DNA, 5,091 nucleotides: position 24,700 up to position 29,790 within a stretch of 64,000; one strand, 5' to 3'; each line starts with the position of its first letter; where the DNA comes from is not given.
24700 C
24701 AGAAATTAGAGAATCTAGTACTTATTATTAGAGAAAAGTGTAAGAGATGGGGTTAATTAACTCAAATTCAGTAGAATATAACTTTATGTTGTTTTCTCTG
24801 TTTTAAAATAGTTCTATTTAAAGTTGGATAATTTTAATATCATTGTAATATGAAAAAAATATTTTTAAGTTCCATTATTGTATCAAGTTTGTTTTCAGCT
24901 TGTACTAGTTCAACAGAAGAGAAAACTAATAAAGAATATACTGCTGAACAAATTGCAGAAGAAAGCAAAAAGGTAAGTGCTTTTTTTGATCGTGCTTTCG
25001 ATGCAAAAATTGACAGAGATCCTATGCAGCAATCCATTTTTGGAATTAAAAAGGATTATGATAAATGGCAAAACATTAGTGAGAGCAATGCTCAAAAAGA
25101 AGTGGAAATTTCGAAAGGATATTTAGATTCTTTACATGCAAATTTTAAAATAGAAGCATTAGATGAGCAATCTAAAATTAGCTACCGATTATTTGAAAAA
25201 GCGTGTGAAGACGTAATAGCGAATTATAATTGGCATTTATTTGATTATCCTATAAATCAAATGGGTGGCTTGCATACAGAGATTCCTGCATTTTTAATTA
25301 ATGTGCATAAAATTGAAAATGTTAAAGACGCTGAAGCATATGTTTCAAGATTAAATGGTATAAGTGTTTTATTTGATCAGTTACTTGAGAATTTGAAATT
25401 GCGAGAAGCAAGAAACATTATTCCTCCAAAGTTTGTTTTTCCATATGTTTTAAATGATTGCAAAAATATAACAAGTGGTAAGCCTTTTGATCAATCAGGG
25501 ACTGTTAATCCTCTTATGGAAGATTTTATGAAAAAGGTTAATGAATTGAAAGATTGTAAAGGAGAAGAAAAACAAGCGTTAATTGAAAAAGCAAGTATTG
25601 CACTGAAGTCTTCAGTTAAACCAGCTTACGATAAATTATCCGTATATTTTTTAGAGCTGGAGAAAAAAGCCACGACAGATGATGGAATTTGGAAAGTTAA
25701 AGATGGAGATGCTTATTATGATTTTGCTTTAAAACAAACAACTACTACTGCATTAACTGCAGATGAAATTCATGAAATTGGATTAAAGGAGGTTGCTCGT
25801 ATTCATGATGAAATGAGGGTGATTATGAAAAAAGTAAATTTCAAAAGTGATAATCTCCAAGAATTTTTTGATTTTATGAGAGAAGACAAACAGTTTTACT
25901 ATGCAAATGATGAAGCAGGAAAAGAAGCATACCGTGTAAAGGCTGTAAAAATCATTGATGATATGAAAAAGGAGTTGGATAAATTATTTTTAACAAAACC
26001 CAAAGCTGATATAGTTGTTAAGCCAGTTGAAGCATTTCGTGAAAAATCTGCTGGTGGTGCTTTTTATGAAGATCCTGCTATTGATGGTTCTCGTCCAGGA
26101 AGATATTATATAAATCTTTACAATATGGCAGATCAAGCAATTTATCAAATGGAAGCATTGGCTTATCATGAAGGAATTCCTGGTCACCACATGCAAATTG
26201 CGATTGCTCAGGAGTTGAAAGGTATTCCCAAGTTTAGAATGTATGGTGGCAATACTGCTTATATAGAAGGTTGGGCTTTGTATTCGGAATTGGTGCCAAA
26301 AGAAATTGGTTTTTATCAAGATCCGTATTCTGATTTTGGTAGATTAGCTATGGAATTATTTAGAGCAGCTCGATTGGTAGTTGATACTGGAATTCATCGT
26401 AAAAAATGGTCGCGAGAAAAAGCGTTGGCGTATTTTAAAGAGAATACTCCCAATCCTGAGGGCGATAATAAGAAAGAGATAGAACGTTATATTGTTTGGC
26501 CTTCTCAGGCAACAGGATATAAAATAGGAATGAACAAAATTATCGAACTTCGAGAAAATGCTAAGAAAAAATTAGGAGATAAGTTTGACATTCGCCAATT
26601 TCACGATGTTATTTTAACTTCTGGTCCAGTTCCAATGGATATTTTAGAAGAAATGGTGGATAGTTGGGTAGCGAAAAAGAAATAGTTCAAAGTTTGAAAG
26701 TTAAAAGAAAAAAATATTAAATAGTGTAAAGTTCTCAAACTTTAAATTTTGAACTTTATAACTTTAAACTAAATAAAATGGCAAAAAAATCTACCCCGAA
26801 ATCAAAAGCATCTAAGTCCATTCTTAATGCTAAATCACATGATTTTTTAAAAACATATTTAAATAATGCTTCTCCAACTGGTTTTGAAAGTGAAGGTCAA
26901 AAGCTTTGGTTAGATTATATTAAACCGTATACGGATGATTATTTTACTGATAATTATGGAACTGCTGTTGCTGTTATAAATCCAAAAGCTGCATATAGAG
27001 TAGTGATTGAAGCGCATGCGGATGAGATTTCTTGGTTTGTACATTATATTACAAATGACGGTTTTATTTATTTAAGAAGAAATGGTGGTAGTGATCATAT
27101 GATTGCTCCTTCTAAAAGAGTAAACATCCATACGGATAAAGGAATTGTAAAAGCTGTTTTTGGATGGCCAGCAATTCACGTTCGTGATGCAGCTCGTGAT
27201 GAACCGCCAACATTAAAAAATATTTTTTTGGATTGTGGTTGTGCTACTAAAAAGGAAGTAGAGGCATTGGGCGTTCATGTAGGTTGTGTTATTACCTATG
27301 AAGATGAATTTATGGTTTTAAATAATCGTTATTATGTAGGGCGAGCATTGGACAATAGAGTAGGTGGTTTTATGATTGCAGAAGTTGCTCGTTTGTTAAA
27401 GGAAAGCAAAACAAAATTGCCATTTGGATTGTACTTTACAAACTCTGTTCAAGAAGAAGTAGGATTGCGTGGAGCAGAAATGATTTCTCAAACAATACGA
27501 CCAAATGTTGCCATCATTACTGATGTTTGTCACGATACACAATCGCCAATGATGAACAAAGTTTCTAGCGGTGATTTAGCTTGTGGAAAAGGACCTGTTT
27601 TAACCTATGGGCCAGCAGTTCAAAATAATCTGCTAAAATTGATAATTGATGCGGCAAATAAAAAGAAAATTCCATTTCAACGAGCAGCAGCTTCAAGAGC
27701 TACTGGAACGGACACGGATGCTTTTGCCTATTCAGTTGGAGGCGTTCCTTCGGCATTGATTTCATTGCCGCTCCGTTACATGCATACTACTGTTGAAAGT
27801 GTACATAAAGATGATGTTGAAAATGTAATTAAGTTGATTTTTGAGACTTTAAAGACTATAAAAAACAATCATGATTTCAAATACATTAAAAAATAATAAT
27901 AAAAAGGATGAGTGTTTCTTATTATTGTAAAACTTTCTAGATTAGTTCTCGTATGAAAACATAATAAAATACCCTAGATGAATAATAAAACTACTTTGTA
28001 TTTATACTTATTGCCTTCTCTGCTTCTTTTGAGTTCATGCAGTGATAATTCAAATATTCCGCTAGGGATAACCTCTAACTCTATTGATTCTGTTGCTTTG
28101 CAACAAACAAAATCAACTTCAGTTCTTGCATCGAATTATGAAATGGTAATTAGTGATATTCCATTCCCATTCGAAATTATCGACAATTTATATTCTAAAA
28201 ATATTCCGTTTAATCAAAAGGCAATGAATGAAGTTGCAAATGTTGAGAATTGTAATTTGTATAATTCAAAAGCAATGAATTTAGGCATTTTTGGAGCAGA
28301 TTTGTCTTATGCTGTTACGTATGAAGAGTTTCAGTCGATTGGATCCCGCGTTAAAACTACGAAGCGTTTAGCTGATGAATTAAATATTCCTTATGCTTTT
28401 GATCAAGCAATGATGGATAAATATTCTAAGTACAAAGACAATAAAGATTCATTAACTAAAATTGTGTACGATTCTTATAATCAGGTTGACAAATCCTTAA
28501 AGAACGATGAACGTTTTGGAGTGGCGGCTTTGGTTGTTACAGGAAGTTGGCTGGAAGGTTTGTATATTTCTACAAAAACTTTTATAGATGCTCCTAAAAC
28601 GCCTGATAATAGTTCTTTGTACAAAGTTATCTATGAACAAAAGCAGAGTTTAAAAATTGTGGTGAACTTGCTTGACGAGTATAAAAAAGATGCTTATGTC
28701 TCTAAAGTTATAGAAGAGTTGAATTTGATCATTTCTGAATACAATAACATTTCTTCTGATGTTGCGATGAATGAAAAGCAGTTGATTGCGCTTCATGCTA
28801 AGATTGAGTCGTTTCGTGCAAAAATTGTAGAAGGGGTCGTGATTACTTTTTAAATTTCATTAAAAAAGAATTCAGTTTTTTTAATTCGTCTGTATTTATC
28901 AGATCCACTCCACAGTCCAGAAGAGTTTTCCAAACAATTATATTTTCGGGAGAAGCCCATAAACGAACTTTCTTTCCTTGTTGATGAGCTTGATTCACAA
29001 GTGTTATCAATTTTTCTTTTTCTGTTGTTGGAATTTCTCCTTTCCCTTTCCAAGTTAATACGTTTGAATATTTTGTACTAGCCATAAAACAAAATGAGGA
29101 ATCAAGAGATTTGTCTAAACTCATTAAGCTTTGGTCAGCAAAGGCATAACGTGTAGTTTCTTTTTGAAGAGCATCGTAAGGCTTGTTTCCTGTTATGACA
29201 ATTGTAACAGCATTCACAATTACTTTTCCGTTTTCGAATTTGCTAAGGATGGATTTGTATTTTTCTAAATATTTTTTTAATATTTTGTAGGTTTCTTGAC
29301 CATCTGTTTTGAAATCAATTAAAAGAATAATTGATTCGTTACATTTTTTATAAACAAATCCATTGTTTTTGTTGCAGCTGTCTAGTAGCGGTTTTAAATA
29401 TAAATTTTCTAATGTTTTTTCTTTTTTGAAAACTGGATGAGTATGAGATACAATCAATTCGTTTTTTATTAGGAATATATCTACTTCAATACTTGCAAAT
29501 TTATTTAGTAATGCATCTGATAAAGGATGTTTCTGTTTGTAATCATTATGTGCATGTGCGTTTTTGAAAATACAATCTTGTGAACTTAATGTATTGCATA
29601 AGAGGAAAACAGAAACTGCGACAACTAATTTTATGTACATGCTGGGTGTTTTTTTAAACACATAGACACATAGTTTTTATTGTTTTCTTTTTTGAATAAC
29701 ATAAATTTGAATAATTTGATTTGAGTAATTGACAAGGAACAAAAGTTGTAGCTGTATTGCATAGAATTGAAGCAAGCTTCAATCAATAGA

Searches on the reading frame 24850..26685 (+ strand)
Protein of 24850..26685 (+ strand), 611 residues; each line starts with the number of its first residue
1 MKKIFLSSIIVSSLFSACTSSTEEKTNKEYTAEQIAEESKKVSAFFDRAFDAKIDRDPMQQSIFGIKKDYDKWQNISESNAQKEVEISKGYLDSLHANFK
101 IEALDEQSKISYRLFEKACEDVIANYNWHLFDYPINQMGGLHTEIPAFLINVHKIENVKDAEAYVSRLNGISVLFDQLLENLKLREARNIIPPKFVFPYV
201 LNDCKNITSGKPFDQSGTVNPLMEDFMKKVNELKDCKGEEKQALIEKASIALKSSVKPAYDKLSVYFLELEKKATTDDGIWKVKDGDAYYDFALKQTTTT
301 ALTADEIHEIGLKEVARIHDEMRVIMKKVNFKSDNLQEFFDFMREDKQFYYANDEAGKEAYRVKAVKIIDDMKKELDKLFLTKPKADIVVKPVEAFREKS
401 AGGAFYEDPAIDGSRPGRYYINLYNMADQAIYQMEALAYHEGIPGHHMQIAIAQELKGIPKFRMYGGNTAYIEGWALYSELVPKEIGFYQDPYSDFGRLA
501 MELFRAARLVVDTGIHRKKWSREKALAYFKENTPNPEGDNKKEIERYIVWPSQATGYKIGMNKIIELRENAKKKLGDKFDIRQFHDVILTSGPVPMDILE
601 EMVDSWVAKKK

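Call 14: search_protein_families(library=pfam, proteins=[window:24850-26685:+], max_evalue=0.001)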
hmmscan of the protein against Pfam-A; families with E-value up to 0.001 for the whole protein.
window:24850-26685:+ (611 aa): 1 family
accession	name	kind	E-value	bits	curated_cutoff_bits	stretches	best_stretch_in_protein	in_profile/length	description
PF05960.17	DUF885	-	1.3e-181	606.3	32.4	1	58-603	1-532/532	Bacterial protein of unknown function (DUF885)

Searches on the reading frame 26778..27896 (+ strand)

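Call 15: search_protein_families(library=pfam, proteins=[window:26778-27896:+], max_evalue=0.001)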
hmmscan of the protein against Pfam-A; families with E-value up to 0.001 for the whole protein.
window:26778-27896:+ (372 aa): 3 families
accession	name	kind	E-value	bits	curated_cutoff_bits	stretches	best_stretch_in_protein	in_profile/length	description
PF05343.19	Peptidase_M42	-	5.3e-73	246.1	23.2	1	61-353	1-292/292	M42 glutamyl aminopeptidase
PF04389.22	Peptidase_M28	-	6.4e-06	26.5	21.3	1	190-338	30-170/193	Peptidase family M28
PF01546.33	Peptidase_M20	-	2.8e-05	24.6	24.6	1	185-359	27-205/206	Peptidase family M20/M25/M40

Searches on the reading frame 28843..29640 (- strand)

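Call 15: search_protein_families(library=pfam, proteins=[window:28843-29640:-], max_evalue=0.001)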
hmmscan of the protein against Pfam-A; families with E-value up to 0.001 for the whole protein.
window:28843-29640:- (265 aa): 2 families
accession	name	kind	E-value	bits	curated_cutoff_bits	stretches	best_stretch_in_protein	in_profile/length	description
PF13653.12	GDPD_2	-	6.3e-06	26.9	27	1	224-253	1-29/30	Glycerophosphoryl diester phosphodiesterase family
PF03009.23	GDPD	-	0.00029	21.5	23.6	1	171-253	167-242/244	Glycerophosphoryl diester phosphodiesterase family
